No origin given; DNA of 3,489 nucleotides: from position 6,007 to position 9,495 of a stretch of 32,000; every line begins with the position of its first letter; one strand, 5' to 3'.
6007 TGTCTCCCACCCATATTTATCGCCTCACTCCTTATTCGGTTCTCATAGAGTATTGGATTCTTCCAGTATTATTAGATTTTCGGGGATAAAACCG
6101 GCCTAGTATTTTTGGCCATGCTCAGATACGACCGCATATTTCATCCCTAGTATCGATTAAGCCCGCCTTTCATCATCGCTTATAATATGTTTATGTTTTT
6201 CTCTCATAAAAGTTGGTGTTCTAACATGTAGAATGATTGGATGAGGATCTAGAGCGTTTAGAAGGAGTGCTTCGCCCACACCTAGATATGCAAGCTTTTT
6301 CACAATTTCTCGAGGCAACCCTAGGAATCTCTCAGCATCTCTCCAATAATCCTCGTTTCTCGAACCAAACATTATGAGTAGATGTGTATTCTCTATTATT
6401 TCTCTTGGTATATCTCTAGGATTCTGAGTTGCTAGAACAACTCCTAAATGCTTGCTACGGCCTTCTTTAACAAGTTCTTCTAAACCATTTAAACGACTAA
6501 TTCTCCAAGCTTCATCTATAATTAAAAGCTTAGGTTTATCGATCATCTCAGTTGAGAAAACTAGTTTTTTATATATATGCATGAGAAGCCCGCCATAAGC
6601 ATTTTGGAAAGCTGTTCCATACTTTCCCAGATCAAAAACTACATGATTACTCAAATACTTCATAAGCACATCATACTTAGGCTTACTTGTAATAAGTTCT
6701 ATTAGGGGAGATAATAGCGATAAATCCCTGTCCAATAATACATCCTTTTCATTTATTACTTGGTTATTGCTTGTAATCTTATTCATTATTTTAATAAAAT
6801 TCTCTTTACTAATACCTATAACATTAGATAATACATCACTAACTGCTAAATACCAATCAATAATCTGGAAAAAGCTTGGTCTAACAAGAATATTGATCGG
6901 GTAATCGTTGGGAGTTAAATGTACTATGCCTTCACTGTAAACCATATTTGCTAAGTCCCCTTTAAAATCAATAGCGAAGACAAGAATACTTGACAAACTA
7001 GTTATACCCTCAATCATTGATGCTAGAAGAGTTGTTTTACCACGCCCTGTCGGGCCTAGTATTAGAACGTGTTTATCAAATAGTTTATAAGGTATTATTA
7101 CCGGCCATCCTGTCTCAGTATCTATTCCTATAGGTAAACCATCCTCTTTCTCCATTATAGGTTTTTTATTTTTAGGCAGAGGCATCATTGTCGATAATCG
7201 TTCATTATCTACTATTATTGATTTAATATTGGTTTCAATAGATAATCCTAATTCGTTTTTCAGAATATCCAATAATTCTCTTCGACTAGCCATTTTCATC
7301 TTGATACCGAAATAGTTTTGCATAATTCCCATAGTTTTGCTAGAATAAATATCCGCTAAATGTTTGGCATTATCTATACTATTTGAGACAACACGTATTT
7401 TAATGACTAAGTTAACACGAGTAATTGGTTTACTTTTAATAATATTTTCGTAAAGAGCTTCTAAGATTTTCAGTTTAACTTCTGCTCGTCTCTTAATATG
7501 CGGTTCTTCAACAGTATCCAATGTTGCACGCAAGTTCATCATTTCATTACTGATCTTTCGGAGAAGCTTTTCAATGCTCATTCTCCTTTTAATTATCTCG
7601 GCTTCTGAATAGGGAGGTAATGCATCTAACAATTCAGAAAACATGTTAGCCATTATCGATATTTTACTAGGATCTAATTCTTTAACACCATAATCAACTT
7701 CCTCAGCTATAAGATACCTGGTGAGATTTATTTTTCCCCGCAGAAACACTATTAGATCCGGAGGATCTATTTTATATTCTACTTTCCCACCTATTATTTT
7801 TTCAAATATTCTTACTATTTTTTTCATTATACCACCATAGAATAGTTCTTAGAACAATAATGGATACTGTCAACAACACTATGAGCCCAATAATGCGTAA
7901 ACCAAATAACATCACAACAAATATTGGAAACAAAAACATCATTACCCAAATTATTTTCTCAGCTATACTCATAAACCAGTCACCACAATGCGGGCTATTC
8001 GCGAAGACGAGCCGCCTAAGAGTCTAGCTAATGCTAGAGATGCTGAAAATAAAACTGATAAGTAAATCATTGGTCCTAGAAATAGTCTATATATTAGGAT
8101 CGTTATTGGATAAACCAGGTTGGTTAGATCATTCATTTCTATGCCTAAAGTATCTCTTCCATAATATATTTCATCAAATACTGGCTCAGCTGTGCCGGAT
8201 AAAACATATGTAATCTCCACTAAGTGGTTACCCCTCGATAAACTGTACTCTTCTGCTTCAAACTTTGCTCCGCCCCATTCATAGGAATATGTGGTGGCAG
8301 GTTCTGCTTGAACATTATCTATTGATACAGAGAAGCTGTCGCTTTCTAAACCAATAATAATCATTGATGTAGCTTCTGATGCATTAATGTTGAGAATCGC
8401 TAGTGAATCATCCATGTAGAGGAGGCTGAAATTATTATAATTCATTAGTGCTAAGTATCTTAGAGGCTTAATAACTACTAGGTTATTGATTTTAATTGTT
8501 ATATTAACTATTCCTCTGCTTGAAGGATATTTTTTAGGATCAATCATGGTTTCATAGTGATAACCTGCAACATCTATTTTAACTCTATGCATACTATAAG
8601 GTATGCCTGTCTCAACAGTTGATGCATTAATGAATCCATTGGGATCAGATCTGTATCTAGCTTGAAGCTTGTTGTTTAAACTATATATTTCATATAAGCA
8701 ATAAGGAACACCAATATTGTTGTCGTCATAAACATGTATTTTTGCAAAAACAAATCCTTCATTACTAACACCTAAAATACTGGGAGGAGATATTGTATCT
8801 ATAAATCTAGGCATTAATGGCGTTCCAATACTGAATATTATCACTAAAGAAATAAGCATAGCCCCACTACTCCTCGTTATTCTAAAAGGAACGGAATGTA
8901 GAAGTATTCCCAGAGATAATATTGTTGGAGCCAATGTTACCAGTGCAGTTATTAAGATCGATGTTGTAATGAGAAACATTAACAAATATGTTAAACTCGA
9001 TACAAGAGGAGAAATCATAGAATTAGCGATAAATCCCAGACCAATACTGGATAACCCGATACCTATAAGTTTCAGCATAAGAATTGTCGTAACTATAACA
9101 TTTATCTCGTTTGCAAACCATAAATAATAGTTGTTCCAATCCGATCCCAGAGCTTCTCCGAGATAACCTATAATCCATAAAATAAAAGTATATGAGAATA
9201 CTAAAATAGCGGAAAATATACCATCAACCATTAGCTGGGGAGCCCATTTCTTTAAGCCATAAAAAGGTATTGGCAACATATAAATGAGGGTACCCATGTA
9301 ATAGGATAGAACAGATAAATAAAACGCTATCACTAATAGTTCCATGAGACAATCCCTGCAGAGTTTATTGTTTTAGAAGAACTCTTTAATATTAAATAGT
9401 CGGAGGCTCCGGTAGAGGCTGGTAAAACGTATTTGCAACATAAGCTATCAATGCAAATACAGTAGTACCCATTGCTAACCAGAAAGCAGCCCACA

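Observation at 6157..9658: Compact pilin-like / polytopic / 2-TM / VirB4-like operon: candidate Ced- or T4SS-type DNA-transfer apparatus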

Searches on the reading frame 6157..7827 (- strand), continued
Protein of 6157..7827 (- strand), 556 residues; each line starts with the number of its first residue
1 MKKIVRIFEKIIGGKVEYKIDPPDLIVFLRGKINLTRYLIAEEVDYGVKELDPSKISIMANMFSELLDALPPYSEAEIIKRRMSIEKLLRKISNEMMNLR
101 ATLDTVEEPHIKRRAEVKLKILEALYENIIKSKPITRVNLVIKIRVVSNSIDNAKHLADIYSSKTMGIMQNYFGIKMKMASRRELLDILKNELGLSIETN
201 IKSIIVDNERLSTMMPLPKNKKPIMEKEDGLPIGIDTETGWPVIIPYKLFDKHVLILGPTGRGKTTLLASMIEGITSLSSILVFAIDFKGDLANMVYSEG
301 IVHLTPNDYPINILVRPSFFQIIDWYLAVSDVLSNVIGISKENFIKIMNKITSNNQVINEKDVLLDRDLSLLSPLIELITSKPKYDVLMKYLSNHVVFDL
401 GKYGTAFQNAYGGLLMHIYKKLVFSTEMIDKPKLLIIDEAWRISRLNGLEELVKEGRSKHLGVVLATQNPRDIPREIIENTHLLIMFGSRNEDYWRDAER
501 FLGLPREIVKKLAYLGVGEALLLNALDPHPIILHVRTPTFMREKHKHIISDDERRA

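Call 65: search_dna_similar(query=window:6157-7827:-, collection=plasmids, mode=protein, max_rows=10, max_evalue=0.001)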
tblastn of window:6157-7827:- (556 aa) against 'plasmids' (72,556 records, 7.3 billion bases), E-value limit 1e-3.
Records with a match: 120; places in all: 121; records where one place covers at least 80% of the query: 0.
Best place of each record, by identity: <60% 120.
By first word of the organism name: Klebsiella 59; Enterobacter 24; Escherichia 16; Acinetobacter 10; Rhizobium 3; Citrobacter 2; Raoultella 2; Kozakia 1; Polaromonas 1; Geobacillus 1; and 1 more.
By predicted mobility (MOB-suite, as given by PLSDB): mobilizable 81; conjugative 34; non-mobilizable 5.
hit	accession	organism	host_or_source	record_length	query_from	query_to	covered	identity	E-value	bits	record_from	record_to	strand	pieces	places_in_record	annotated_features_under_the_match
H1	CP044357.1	Acinetobacter baumannii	Homo sapiens,oral cavity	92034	391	541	27%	28.7%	1e-4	52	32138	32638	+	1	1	hypothetical protein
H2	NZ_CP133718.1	Acinetobacter baumannii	Homo sapiens,sputum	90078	391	541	27%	28.7%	2e-4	52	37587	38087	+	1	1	none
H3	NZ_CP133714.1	Acinetobacter baumannii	Homo sapiens,BAL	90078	391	541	27%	28.7%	2e-4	52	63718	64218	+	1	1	none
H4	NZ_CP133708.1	Acinetobacter baumannii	Homo sapiens,sputum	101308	391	541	27%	28.7%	2e-4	52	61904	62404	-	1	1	none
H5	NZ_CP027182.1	Acinetobacter baumannii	-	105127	391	541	27%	28.7%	2e-4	52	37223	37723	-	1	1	none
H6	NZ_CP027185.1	Acinetobacter baumannii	-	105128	391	541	27%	28.7%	2e-4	52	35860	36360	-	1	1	none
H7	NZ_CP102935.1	Acinetobacter sp. AOR07_HL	Homo sapiens,whole organism,oral sawb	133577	391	541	27%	28.7%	2e-4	52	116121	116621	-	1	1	none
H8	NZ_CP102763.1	Acinetobacter baumannii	Homo sapiens,blood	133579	391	541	27%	28.7%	2e-4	52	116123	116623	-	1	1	none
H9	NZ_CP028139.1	Acinetobacter baumannii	Parthenium argentatum Gray (guayule ...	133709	391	541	27%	28.7%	2e-4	52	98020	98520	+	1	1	none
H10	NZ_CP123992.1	Acinetobacter baumannii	Homo sapiens,Whole organism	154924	391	541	27%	28.7%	2e-4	52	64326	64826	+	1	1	none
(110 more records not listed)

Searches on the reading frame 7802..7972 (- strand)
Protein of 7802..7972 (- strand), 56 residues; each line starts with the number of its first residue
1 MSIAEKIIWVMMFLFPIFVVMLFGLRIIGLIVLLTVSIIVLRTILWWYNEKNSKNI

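Call 3: search_protein_families(library=pfam, proteins=[window:7802-7972:-], max_evalue=1)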
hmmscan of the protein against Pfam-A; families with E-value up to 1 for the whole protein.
window:7802-7972:- (56 aa): 1 family
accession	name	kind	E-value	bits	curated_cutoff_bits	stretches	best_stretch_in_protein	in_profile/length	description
PF08636.15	Pkr1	-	0.062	13.9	27.7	1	11-50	28-67/73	ER protein Pkr1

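Call 4: search_protein_families(library=ncbifam, proteins=[window:7802-7972:-], max_evalue=1)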
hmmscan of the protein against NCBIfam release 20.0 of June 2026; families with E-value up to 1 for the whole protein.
window:7802-7972:- (56 aa): 0 families

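Call 84: search_solved_structures(query=A4, max_evalue=10)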
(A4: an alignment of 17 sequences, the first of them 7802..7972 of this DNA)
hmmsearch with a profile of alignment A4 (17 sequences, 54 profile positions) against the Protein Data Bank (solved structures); distinct sequences matched with E-value up to 10: 1.
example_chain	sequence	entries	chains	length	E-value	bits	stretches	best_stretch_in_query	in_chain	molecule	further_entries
6mpm_A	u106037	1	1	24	0.45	13.5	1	28-46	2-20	Matrix protein 2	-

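Call 85: search_protein_families(library=ncbifam, alignment_id=A4, max_evalue=1)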
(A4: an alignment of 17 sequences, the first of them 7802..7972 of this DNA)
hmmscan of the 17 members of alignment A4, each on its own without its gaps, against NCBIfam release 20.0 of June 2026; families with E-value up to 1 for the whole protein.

A. member 1, window:7802-7972:- (56 aa): 0 families

B. families by the number of members that match (of 17 scanned): 13 families
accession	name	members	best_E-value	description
NF052476.1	small_YdgU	1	0.0066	small membrane protein YdgU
NF009236.0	PRK12586.1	1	0.029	Na+/H+ antiporter subunit G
NF002791.0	PRK02913.1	1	0.04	DUF986 family protein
NF010304.0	PRK13741.1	1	0.053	conjugal transfer entry exclusion protein TraS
NF041798.1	Ced_CedA2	1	0.069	Ced DNA import system-associated protein CedA2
NF045710.1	GSU0071_fam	1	0.077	GSU0071 family protein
NF008712.1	PRK11715.1-1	1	0.08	cell envelope integrity protein CreD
TIGR03097.1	PEP_O_lig_1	1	0.11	putative O-glycosylation ligase, exosortase A system-associated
NF038244.1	pheromon_TrpTrp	1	0.22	quorum-sensing system DWW-type pheromone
TIGR02857.1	CydD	1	0.3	thiol reductant ABC exporter subunit CydD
NF002687.0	PRK02463.1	1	0.75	membrane protein insertase YidC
NF002322.0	PRK01265.1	1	0.79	zinc metalloprotease HtpX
NF033844.1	small_YqgB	1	0.87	acid stress response protein YqgB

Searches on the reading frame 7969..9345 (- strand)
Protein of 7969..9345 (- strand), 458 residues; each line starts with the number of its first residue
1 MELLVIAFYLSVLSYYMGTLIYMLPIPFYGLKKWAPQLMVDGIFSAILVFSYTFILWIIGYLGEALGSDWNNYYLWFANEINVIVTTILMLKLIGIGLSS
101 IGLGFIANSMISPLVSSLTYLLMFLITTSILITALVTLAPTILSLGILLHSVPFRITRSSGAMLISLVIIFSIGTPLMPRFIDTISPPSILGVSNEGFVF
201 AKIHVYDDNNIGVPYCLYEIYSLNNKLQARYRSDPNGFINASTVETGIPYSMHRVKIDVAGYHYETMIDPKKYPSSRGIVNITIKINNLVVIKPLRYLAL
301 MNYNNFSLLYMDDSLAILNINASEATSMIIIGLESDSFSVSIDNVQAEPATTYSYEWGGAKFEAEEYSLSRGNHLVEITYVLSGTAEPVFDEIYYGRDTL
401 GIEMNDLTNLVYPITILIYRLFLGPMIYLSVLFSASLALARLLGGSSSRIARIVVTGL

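Call 3: search_protein_families(library=pfam, proteins=[window:7969-9345:-], max_evalue=1)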
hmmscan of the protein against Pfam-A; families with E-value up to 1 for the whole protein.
window:7969-9345:- (458 aa): 1 family
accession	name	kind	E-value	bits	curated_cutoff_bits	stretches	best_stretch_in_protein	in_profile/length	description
PF16458.10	Beta-prism_lec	-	0.19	12.4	25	1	319-374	31-88/131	Beta-prism lectin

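Call 4: search_protein_families(library=ncbifam, proteins=[window:7969-9345:-], max_evalue=1)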
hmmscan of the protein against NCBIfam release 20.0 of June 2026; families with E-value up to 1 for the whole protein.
window:7969-9345:- (458 aa): 3 families
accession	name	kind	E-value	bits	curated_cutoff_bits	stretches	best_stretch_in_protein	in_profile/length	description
NF041796.2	Ced_CedA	equivalog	6.5e-41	140.6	330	2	2-186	6-192/259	DNA import protein CedA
NF053657.1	CedE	equivalog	3.5e-30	105.6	400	2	2-205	5-210/260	DNA-translocating protein CedE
NF041797.1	Ced_CedA1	equivalog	0.00044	20.3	100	1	2-63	11-72/75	DNA import protein CedA1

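Call 12: find_encoding_contigs(protein=window:7969-9345:-, flank=10000, max_places=6)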
Protein window:7969-9345:- (458 aa): 4 contigs read that carry it; 2 places shown.
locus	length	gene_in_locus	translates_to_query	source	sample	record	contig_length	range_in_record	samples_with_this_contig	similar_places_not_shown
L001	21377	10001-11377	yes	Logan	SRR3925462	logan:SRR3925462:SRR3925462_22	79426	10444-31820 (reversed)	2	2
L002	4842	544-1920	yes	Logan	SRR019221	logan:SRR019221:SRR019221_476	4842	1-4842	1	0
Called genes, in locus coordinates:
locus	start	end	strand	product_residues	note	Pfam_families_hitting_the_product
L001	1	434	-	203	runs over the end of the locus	PF01558:POR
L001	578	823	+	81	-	-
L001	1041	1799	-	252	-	PF00705:PCNA_N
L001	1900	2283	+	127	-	-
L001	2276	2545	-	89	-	PF12136:RNA_pol_Rpo13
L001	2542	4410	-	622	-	PF01935:DUF87, PF12846:AAA_10 (weak), PF19044:P-loop_TraG (weak)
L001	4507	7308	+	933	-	PF00270:DEAD, PF04851:ResIII, PF00271:Helicase_C, PF19306:WHD_Lhr, PF08494:DEAD_assoc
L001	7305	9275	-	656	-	PF01507:PAPS_reduct, PF13183:Fer4_8 (faint), PF14697:Fer4_21 (weak)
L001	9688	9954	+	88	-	PF27251:CedA1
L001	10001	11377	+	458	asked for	PF27251:CedA1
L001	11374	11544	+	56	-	-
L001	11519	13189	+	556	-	PF01935:DUF87, PF05872:HerA_C (weak), PF10412:TrwB_AAD_bind (faint), PF12846:AAA_10 (faint)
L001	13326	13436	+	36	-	-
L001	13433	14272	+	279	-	PF02598:Methyltrn_RNA_3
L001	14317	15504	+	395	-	PF00297:Ribosomal_L3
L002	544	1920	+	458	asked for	PF27251:CedA1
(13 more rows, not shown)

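Call 13: find_homologous_proteins(query=window:7969-9345:-)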
Query window:7969-9345:- (458 aa): 62 proteins with E <= 0.001 among 8000 candidates.
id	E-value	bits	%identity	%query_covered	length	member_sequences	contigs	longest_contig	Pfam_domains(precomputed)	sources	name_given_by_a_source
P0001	5.2e-278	940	100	95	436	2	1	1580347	PF27251.1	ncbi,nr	ncbi:hypothetical protein [Staphylothermus hellenicus]|nr:hypothetical protein [Staphylothermus hell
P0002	2.1e-249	846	85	100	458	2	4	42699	PF27251.1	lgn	-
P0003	1.3e-228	778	79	99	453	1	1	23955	PF27251.1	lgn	-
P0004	4.6e-177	608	64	100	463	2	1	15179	PF27251.1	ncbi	-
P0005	2.1e-154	533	55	100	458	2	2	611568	PF27251.1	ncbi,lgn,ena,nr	ncbi:MAG: hypothetical protein B6U89_03950 [Desulfurococcales archaeon ex4484_58]|nr:MAG: hypothetic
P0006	1.4e-153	530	53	100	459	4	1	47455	PF27251.1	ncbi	-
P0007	3.5e-151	522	54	100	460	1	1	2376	PF27251.1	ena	-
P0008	1.7e-147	510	53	100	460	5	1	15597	PF27251.1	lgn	-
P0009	2.5e-146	506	51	100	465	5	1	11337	PF27251.1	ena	-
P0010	3.0e-142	493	52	100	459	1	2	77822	PF27251.1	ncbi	-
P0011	2.9e-141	490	50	100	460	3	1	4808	PF27251.1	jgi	-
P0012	2.7e-140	487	54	95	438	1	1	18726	-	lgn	-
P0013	3.3e-138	480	49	100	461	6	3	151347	PF27251.1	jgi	-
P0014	1.9e-136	474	50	99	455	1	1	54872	PF27251.1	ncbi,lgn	ncbi:MAG: hypothetical protein ABWW65_07465 [Thermoprotei archaeon]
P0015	1.2e-131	458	50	100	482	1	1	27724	PF27251.1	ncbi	-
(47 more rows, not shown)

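Call 33: predict_structure(alignment_id=A2)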
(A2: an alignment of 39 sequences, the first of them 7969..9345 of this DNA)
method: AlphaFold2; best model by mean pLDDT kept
length: 458 residues; sequences in the alignment: 39
mean_pLDDT: 86.4   pTM: 0.60
mean pLDDT of the five models: 86.4, 85.8, 85.6, 84.1, 83.6
residues with pLDDT >= 90: 248; 70-90: 174; 50-70: 16; < 50: 20
segments of 3 or more residues with pLDDT < 50: 189-196, 447-458
pLDDT, mean of each block of 10 residues (from residue 1): 89 90 86 83 86 91 91 92 90 86 82 91 94 92 92 80 93 93 72 58 92 93 90 93 84 92 91 79 92 92 89 91 90 92 92 92 93 93 87 84 63 82 93 92 62 40
secondary structure, 60 per line:
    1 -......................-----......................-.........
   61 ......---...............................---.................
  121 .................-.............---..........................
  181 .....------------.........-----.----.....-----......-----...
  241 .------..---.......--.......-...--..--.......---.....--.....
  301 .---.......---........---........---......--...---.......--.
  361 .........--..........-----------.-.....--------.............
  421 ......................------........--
elements in order: H2-23 H29-50 H52-66 H70-100 H104-137 H139-151 H155-185 E198-206 E217-221 E227-232 E238-241 E253-259 E262-268 E279-285 E289-293 E296-301 E305-311 E315-322 E326-333 E337-342 E345-347 E351-357 E360-369 E372-381 H395-399 H408-442 H449-456

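Call 38: fold_search(model_id=the predicted structure, library=pdb)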
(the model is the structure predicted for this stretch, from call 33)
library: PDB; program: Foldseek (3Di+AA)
matches with E <= 10: 965; with E <= 0.001: 7
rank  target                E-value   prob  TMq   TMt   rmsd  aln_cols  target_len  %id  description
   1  3kpt_A                1.1e-04  1.00  0.16  0.20  14.3       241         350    8  Crystal structure of BcpA, the major pilin subunit of Bacillus cereus (released 2009-11-24)
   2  3rkp_A                2.1e-04  1.00  0.16  0.20  13.3       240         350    9  Crystal structure of BcpA*(D312A), the major pilin subunit of Bacillus cereus (released 2012-05-30)
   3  8qox_B                2.4e-04  0.99  0.17  0.17  34.0       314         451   11  Two-component assembly of SlaA and SlaB S-layer proteins of Sulfolobus acidocaldarius (released 2024-02-21)
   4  3kpt_B                3.0e-04  1.00  0.18  0.22  14.1       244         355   11  Crystal structure of BcpA, the major pilin subunit of Bacillus cereus (released 2009-11-24)
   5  3rkp_B                4.3e-04  1.00  0.17  0.21  13.2       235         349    8  Crystal structure of BcpA*(D312A), the major pilin subunit of Bacillus cereus (released 2012-05-30)
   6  1r6v                  5.8e-04  0.98  0.17  0.12  16.8       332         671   10  Crystal structure of fervidolysin from Fervidobacterium pennivorans, a keratinolytic enzyme related to subtilisin (released 2004-10-19)
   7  9lty_A                9.2e-04  0.90  0.14  0.16  12.6       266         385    8  Crystal Structure of C-terminal stable fragment of the Shaft pilin EbpC from Enterococcus faecalis (released 2025-07-16)
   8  4dkd_C                1.0e-03  0.82  0.11  0.17  18.9       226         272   10  Crystal Structure of Human Interleukin-34 Bound to Human CSF-1R (released 2012-04-11)
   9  3wir_A                1.1e-03  0.44  0.09  0.06  25.5       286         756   11  Crystal structure of kojibiose phosphorylase complexed with glucose (released 2014-02-05)
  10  9j5j_C                1.7e-03  0.51  0.10  0.14  33.2       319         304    8  Cryo-EM structure of BTN2A1-BTN3A1-BTN3A2 in complex with gdTCR (released 2025-05-21)
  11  7s11_M                1.8e-03  0.69  0.12  0.22  19.0       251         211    9  Crystal structure of Fab in complex with mouse CD96 monomer (released 2021-11-03)
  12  7xdi_F                5.2e-03  0.44  0.13  0.13  36.5       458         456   11  Tail structure of bacteriophage SSV19 (released 2022-08-10)
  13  8qf8_B                7.8e-03  0.93  0.14  0.09  14.5       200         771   13  GH146 beta-L-arabinofuranosidase from Bacteroides thetaioatomicron in complex with beta-l-arabinofurano cyclophellitol (released 2023-12-13)
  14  8qf8_A                7.8e-03  0.93  0.14  0.09  14.5       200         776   12  GH146 beta-L-arabinofuranosidase from Bacteroides thetaioatomicron in complex with beta-l-arabinofurano cyclophellitol (released 2023-12-13)
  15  2y1v_A                7.8e-03  0.92  0.16  0.13  14.6       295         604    7  Full length structure of RrgB Pilus protein from Streptococcus pneumoniae (released 2011-11-09)
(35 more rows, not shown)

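Call 56: search_solved_structures(query=A2, max_evalue=10, show_alignments=1)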
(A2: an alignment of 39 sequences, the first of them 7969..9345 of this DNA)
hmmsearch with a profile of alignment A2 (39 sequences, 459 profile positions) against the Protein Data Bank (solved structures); distinct sequences matched with E-value up to 10: 3.
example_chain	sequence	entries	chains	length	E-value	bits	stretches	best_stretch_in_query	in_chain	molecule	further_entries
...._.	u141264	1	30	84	0.00037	22.8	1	3-63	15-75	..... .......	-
9vbz_A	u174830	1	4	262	2.1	10.5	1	301-387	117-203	Flt3 receptor-interacting lectin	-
3hn5_A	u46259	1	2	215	2.5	10.2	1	325-401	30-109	Putative exported protein BF0290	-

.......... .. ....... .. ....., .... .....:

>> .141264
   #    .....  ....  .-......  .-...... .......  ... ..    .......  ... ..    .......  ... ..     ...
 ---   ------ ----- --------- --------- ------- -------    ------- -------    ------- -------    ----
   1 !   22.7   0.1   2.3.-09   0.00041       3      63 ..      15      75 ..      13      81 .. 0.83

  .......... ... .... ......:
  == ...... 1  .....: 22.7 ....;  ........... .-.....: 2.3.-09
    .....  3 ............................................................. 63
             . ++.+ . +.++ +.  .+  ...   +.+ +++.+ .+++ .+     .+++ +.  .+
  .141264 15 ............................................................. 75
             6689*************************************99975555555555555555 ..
